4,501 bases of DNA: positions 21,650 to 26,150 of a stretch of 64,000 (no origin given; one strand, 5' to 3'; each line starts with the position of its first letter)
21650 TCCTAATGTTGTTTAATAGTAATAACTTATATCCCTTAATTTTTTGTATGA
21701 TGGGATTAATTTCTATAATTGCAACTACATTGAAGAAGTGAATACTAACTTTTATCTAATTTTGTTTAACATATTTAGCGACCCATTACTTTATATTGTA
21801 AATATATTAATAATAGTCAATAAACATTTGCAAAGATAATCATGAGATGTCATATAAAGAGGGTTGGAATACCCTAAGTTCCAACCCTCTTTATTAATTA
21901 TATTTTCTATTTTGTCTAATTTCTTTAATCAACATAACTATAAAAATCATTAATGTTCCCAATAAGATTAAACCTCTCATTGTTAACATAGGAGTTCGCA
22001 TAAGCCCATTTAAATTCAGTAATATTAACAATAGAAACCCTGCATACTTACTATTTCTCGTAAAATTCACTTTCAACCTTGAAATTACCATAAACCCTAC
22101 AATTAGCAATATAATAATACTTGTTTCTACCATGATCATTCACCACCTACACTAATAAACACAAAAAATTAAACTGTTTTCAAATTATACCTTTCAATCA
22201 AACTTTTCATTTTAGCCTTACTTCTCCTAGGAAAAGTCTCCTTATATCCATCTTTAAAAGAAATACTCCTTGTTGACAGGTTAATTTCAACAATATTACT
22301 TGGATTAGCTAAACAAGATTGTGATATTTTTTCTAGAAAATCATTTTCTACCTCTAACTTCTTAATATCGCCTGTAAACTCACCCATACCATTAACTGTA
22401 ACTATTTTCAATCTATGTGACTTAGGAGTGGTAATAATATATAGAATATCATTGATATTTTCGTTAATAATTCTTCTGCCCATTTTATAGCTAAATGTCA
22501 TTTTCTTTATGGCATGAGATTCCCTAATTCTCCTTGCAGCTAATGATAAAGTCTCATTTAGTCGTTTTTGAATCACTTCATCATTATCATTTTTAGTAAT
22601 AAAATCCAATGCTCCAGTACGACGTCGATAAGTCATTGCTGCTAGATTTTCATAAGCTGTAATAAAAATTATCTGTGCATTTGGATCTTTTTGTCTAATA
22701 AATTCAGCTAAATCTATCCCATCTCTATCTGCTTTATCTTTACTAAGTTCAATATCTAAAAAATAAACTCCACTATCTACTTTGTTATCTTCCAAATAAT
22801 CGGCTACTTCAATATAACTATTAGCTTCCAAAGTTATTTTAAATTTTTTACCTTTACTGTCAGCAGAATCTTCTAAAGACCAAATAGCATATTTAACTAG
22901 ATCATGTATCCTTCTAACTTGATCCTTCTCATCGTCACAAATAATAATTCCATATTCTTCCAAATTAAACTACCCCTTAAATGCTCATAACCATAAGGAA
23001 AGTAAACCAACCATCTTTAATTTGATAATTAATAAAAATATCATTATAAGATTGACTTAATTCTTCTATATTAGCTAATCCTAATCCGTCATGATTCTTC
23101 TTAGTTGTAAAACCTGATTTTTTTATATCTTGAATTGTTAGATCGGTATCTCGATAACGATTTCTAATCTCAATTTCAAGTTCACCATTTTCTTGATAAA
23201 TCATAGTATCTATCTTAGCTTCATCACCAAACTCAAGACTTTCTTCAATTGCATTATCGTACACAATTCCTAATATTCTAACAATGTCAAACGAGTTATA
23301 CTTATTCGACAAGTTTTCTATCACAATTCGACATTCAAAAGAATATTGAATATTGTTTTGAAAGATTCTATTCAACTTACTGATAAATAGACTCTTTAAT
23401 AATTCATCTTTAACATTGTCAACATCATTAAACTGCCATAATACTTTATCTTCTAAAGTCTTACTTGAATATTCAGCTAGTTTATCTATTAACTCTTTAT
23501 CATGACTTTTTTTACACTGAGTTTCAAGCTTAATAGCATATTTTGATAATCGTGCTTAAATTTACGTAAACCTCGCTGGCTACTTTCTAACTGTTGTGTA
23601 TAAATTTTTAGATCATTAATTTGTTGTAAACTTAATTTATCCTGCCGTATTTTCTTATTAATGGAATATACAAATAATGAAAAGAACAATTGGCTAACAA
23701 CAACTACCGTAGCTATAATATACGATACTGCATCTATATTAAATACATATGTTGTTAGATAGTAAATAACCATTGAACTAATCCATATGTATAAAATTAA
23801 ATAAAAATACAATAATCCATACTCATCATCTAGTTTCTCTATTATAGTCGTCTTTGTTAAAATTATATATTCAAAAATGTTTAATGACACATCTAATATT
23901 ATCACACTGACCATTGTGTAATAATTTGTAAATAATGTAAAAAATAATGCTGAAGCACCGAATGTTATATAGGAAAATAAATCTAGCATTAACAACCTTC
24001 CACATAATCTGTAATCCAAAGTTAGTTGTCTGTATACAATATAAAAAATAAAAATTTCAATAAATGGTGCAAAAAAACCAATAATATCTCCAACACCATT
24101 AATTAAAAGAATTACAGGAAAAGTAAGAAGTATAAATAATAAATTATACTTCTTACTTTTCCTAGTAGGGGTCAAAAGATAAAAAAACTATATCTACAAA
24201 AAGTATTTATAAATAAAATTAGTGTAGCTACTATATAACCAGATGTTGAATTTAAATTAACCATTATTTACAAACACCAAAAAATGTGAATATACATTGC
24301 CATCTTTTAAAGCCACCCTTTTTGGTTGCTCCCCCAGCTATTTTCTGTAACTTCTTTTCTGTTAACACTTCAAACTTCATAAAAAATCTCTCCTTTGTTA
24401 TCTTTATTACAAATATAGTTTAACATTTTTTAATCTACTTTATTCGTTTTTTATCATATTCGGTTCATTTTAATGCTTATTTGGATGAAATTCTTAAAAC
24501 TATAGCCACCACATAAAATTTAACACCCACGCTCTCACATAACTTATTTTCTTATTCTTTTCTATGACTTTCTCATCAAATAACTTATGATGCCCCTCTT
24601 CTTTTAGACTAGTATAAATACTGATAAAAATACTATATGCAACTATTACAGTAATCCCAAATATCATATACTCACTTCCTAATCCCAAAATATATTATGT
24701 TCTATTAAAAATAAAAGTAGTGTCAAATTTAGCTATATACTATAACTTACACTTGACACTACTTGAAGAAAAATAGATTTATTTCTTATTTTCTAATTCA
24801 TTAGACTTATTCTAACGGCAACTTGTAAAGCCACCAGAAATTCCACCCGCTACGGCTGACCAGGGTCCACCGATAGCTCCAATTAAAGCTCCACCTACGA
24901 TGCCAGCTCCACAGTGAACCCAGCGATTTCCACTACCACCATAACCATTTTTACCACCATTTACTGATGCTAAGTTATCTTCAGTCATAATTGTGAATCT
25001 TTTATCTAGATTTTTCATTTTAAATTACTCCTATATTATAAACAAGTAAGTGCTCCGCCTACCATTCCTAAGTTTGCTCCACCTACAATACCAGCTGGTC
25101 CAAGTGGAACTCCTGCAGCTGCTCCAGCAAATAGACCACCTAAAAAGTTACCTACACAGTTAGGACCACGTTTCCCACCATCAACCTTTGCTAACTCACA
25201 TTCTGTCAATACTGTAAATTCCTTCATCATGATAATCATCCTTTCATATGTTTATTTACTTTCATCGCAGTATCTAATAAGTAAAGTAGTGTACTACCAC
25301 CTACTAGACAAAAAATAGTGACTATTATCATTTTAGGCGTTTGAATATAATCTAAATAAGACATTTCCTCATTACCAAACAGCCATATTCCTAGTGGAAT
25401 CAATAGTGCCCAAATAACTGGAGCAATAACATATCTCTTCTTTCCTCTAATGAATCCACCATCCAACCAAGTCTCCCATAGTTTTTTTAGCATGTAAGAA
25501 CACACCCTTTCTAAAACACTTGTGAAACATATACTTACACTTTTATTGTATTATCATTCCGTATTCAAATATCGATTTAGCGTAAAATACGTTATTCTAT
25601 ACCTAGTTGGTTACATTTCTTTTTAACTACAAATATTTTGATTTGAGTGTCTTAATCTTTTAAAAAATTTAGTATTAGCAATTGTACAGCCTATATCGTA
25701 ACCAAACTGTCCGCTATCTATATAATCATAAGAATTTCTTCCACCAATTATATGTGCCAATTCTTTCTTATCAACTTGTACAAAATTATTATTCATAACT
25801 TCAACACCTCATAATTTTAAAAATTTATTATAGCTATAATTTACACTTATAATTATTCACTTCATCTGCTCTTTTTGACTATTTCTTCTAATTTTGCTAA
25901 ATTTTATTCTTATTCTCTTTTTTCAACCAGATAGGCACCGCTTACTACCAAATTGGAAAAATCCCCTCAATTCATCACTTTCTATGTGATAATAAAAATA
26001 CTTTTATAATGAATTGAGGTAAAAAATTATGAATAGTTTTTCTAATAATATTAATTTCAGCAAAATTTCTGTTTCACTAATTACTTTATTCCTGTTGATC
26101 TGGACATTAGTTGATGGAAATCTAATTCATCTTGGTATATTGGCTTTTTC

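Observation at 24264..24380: Unannotated autoinducing-peptide precursor gene overlapping the histidine-kinase start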

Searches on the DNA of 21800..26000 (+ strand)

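Call 4: search_dna_similar(query=window:21800-26000:+, collection=plasmids, mode=near, max_rows=30)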
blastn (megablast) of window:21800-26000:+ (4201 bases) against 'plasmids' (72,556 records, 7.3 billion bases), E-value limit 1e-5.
Records with a match: 26; places in all: 34; records where one place covers at least 80% of the query: 17.
Best place of each record, by identity: >=99% 1; 95-99% 3; 90-95% 21; 80-90% 1.
By first word of the organism name: Ligilactobacillus 26.
By predicted mobility (MOB-suite, as given by PLSDB): non-mobilizable 14; mobilizable 12.
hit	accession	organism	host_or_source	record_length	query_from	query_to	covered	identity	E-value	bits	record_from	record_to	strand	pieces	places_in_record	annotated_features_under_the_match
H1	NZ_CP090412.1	Ligilactobacillus salivarius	Homo sapiens,culture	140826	1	4201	100%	99.9%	0e+0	7720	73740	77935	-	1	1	response regulator | hypothetical protein (x2) | GHKL domain-containing protein | LytTR family DNA-binding domain-containing protein | bacteriocin (x2) | and 2 other names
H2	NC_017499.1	Ligilactobacillus salivarius CECT 5713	-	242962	55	4201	99%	98.5%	0e+0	7988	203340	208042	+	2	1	LytTR family DNA-binding domain-containing protein | hypothetical protein (x2) | GHKL domain-containing protein | bacteriocin (x2) | Blp family class II bacteriocin (x2) | and 2 other names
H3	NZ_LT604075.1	Ligilactobacillus salivarius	-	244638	14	4201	100%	95.4%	0e+0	7229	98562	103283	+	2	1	GHKL domain-containing protein | LytTR family DNA-binding domain-containing protein | bacteriocin (x2) | hypothetical protein | Blp family class II bacteriocin (x2) | and 2 other names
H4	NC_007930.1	Ligilactobacillus salivarius UCC118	-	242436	57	4201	99%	96.2%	0e+0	7391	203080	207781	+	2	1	GHKL domain-containing protein | LytTR family DNA-binding domain-containing protein | bacteriocin (x2) | hypothetical protein | Blp family class II bacteriocin (x2) | and 3 other names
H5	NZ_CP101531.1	Ligilactobacillus salivarius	Xinyang black-feather laying hens,mixed ...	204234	17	4201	100%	94.3%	0e+0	6963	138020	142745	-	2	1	GHKL domain-containing protein | LytTR family DNA-binding domain-containing protein | bacteriocin (x3) | hypothetical protein | Blp family class II bacteriocin (x2) | and 2 other names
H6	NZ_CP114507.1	Ligilactobacillus salivarius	Meles meles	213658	15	4201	83%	93.5%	0e+0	5438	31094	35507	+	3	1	GHKL domain-containing protein | LytTR family DNA-binding domain-containing protein | bacteriocin (x2) | Blp family class II bacteriocin (x2) | induction peptide AbpIP family protein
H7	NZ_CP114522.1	Ligilactobacillus salivarius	Meles meles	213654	15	4201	83%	93.5%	0e+0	5438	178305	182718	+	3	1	GHKL domain-containing protein | LytTR family DNA-binding domain-containing protein | bacteriocin (x2) | Blp family class II bacteriocin (x2) | induction peptide AbpIP family protein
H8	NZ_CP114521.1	Ligilactobacillus salivarius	Meles meles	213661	15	4201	83%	93.5%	0e+0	5438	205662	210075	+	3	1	GHKL domain-containing protein | LytTR family DNA-binding domain-containing protein | bacteriocin (x2) | Blp family class II bacteriocin (x2) | induction peptide AbpIP family protein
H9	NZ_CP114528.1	Ligilactobacillus salivarius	Meles meles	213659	15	4201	83%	93.5%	0e+0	5438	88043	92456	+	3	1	GHKL domain-containing protein | LytTR family DNA-binding domain-containing protein | bacteriocin (x2) | Blp family class II bacteriocin (x2) | induction peptide AbpIP family protein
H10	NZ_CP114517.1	Ligilactobacillus salivarius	Meles meles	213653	15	4201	83%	93.4%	0e+0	5432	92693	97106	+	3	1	GHKL domain-containing protein | LytTR family DNA-binding domain-containing protein | bacteriocin (x2) | Blp family class II bacteriocin (x2) | induction peptide AbpIP family protein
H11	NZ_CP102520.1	Ligilactobacillus salivarius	Homo sapiens,Cell culture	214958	15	4201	83%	93.2%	0e+0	5146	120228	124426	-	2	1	GHKL domain-containing protein | LytTR family DNA-binding domain-containing protein | bacteriocin | hypothetical protein | Blp family class II bacteriocin (x2) | and 2 other names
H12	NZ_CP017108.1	Ligilactobacillus salivarius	Gallus gallus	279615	15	4201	83%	93.3%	0e+0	5150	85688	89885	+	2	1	GHKL domain-containing protein | LytTR family DNA-binding domain-containing protein | bacteriocin | hypothetical protein | Blp family class II bacteriocin (x2) | and 2 other names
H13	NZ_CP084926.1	Ligilactobacillus salivarius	Homo sapiens,mixed culture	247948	15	4201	83%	93.3%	0e+0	5150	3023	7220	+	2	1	GHKL domain-containing protein | LytTR family DNA-binding domain-containing protein | bacteriocin | hypothetical protein | Blp family class II bacteriocin (x2) | and 2 other names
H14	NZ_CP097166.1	Ligilactobacillus salivarius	Homo sapiens,single cell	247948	15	4201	83%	93.3%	0e+0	5150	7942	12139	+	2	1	GHKL domain-containing protein | LytTR family DNA-binding domain-containing protein | bacteriocin | hypothetical protein | Blp family class II bacteriocin (x2) | and 2 other names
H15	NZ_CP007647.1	Ligilactobacillus salivarius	swine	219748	15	4201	83%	93.2%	0e+0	5146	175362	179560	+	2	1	GHKL domain-containing protein | LytTR family DNA-binding domain-containing protein | bacteriocin | hypothetical protein | Blp family class II bacteriocin (x2) | and 2 other names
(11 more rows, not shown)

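Call 6: get_annotated_region(hit=H1, flank=3000)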
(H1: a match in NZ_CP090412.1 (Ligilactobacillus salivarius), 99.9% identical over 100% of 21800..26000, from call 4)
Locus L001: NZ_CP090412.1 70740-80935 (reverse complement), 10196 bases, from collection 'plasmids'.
description: Ligilactobacillus salivarius strain 2102-15 plasmid pLS2102-15_1, complete sequence
organism: Ligilactobacillus salivarius (NCBI taxid 1624)
taxonomy: Bacteria; Bacillota; Bacilli; Lactobacillales; Lactobacillaceae; Ligilactobacillus; Ligilactobacillus salivarius
host: -; source: Homo sapiens,culture; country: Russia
typing (MOB-suite, as given by PLSDB): non-mobilizable; replicon rep_cluster_1685
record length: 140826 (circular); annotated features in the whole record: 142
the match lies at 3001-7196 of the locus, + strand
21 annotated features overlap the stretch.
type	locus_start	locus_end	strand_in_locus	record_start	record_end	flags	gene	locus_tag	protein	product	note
CDS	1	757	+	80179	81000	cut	-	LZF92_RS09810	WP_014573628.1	site-specific integrase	-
CDS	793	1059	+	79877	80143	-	-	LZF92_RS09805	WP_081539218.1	hypothetical protein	-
CDS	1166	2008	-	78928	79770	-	-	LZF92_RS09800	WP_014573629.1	hypothetical protein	-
CDS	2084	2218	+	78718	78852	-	-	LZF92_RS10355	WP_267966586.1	hypothetical protein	-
CDS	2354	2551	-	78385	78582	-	-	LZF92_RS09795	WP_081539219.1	hypothetical protein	-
CDS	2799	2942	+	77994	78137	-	-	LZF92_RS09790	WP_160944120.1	hypothetical protein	-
CDS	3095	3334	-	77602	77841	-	-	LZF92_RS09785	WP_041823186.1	hypothetical protein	-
CDS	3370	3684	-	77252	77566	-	-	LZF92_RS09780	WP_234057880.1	LytTR family DNA-binding domain-containing protein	-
CDS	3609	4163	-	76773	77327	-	-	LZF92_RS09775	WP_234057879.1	response regulator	GO:0000160 - phosphorelay signal transduction system [Evidence IEA]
CDS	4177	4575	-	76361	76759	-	-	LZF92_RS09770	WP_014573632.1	GHKL domain-containing protein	-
CDS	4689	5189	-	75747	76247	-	-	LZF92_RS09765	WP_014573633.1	hypothetical protein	-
CDS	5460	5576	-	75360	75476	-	-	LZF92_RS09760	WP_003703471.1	induction peptide AbpIP family protein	-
CDS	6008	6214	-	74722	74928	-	-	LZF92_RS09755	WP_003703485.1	Blp family class II bacteriocin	GO:0042742 - defense response to bacterium [Evidence IEA]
CDS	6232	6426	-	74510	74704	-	-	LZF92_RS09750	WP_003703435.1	Blp family class II bacteriocin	GO:0042742 - defense response to bacterium [Evidence IEA]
CDS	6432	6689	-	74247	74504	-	-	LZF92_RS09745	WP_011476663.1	bacteriocin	-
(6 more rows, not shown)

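Call 7: get_annotated_region(hit=H4, flank=3000)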
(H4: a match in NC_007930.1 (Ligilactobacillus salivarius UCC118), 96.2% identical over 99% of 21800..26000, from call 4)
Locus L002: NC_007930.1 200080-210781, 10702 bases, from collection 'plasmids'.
description: Ligilactobacillus salivarius UCC118 plasmid pMP118, complete sequence
organism: Ligilactobacillus salivarius UCC118 (NCBI taxid 362948)
taxonomy: Bacteria; Bacillota; Bacilli; Lactobacillales; Lactobacillaceae; Ligilactobacillus; Ligilactobacillus salivarius; Ligilactobacillus salivarius UCC118
host: -; source: -; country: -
typing (MOB-suite, as given by PLSDB): mobilizable; replicon rep_cluster_1685; relaxase MOBP
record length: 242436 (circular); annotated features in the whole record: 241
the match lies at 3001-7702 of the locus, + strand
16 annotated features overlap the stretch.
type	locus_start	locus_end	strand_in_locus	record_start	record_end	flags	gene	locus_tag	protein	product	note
CDS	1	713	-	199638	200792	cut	-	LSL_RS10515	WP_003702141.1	HlyD family efflux transporter periplasmic adaptor subunit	-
CDS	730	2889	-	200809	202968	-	-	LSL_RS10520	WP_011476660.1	peptide cleavage/export ABC transporter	GO:0043213 - bacteriocin transport [Evidence IEA]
CDS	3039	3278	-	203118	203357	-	-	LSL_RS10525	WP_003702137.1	hypothetical protein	-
CDS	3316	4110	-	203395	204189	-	-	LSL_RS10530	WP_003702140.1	LytTR family DNA-binding domain-containing protein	-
CDS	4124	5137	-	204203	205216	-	-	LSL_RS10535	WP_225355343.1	GHKL domain-containing protein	-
CDS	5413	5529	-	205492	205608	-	-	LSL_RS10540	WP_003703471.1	induction peptide AbpIP family protein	-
CDS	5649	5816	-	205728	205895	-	-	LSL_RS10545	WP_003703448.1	ABC transporter permease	-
CDS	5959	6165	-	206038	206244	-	-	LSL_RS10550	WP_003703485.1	Blp family class II bacteriocin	GO:0042742 - defense response to bacterium [Evidence IEA]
CDS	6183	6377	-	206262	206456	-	-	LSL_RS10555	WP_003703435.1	Blp family class II bacteriocin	GO:0042742 - defense response to bacterium [Evidence IEA]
CDS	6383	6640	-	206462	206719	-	-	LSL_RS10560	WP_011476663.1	bacteriocin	-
CDS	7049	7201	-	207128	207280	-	-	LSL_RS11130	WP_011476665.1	bacteriocin-like prepeptide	-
CDS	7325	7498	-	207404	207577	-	-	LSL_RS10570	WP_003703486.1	bacteriocin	-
CDS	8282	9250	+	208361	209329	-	-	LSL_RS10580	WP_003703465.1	thioredoxin family protein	-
CDS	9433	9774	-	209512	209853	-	-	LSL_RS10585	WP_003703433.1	hypothetical protein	-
CDS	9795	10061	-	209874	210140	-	-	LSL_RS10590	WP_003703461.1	hypothetical protein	-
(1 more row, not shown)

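Call 22: get_annotated_region(hit=H2, flank=4000)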
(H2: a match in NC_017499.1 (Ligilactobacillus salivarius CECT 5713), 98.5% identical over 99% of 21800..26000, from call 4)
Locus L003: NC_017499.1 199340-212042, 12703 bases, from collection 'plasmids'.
description: Ligilactobacillus salivarius CECT 5713 plasmid pHN3, complete sequence
organism: Ligilactobacillus salivarius CECT 5713 (NCBI taxid 712961)
taxonomy: Bacteria; Bacillota; Bacilli; Lactobacillales; Lactobacillaceae; Ligilactobacillus; Ligilactobacillus salivarius; Ligilactobacillus salivarius CECT 5713
host: -; source: -; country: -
typing (MOB-suite, as given by PLSDB): mobilizable; replicon rep_cluster_1685; relaxase MOBP
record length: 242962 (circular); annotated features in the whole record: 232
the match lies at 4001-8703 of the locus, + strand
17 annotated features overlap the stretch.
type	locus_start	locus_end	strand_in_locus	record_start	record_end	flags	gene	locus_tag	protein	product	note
CDS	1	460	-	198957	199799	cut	-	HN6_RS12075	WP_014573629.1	hypothetical protein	-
CDS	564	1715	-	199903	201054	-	-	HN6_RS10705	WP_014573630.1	HlyD family efflux transporter periplasmic adaptor subunit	-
CDS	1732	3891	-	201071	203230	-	-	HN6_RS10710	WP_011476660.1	peptide cleavage/export ABC transporter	GO:0043213 - bacteriocin transport [Evidence IEA]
CDS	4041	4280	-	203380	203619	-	-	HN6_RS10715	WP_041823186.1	hypothetical protein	-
CDS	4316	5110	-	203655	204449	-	-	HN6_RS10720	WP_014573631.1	LytTR family DNA-binding domain-containing protein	-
CDS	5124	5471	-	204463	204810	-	-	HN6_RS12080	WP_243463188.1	GHKL domain-containing protein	-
CDS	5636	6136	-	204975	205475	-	-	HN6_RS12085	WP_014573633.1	hypothetical protein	-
CDS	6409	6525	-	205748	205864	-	-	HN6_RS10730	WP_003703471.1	induction peptide AbpIP family protein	-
CDS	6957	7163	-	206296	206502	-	-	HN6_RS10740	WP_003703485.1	Blp family class II bacteriocin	GO:0042742 - defense response to bacterium [Evidence IEA]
CDS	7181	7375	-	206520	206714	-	-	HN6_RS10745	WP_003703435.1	Blp family class II bacteriocin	GO:0042742 - defense response to bacterium [Evidence IEA]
CDS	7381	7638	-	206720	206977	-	-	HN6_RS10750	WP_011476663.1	bacteriocin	-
CDS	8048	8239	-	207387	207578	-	-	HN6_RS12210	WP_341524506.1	bacteriocin-like prepeptide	-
CDS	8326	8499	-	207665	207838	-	-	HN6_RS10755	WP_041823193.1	bacteriocin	-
CDS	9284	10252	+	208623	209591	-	-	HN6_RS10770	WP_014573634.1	thioredoxin family protein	-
CDS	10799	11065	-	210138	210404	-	-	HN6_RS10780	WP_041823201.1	FeoB-associated Cys-rich membrane protein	-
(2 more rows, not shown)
